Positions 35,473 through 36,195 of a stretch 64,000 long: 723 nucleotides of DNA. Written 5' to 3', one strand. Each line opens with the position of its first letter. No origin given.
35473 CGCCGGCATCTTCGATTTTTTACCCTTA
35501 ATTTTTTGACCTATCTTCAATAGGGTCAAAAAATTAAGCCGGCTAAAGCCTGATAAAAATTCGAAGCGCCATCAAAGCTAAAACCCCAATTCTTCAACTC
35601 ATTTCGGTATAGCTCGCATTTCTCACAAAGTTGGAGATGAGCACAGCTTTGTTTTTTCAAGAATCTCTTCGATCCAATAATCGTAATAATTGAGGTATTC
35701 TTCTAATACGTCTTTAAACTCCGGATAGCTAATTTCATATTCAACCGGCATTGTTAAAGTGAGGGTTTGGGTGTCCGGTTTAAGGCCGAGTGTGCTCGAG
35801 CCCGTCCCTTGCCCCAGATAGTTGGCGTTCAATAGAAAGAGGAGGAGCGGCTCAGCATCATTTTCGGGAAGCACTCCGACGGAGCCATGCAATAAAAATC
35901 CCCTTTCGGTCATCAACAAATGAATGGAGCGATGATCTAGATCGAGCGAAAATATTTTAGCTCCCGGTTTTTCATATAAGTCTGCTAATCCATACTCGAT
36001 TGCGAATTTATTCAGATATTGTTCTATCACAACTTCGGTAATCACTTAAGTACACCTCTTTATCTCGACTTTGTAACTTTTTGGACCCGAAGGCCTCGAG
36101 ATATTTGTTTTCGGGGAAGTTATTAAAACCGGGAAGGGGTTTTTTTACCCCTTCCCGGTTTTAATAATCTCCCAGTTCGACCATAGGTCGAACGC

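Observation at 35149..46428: An 11-kb T3SS translocator/effector locus bracketed by direct copies of the same MITE-like element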

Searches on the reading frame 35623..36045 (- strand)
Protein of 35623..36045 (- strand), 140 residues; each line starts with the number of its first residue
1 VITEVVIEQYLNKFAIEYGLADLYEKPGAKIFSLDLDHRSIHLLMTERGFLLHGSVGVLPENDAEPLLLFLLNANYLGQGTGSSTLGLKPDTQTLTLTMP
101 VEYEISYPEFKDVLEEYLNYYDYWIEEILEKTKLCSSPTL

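Call 7: search_protein_families(library=pfam, proteins=[window:35623-36045:-], max_evalue=0.1)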
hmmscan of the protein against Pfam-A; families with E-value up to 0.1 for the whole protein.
window:35623-36045:- (140 aa): 1 family
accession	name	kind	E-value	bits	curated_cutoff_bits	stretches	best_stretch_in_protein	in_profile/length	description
PF05932.18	CesT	-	4.4e-09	36.9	22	1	10-124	2-118/119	Tir chaperone protein (CesT) family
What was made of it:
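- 35623..36045 (-): CesT-family class I chaperone (140 aa). It is the conserved upstream neighbour of sctD. Pfam CesT, E = 4e-9 (call 7).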

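Call 33: search_protein_families(library=ncbifam, proteins=[window:35623-36045:-], max_evalue=0.1)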
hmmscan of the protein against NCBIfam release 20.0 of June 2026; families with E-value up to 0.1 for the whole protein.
window:35623-36045:- (140 aa): 0 families

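Call 41: find_encoding_contigs(protein=window:35623-36045:-, flank=10000, max_places=10)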
Protein window:35623-36045:- (140 aa): 1 contig read that carries it; 1 place shown.
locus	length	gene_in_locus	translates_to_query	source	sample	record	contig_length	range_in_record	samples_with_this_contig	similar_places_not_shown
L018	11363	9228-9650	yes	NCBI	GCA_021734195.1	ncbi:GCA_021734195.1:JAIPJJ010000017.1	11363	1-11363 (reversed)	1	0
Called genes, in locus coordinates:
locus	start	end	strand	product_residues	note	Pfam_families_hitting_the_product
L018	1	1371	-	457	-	?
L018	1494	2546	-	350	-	-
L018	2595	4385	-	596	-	-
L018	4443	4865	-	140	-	-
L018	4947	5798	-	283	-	-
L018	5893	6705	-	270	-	-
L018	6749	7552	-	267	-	-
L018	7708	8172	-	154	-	-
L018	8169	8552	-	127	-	-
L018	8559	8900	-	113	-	-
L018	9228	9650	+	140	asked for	PF05932:CesT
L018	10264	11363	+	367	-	PF16697:Yop-YscD_cpl, PF00498:FHA, PF16697:Yop-YscD_cpl, PF00498:FHA, PF23863:CdsD_PD1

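Call 67: search_solved_structures(query=window:35623-36045:-, max_evalue=1)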
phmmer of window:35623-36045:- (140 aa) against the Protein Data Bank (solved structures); distinct sequences matched with E-value up to 1: 0.
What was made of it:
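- Closest known: Chlamydial T3SS cluster CT663. Different: Orthology of the 140-aa protein to Scc4 was not tested directly, and a PDB sequence search found nothing (call 67).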
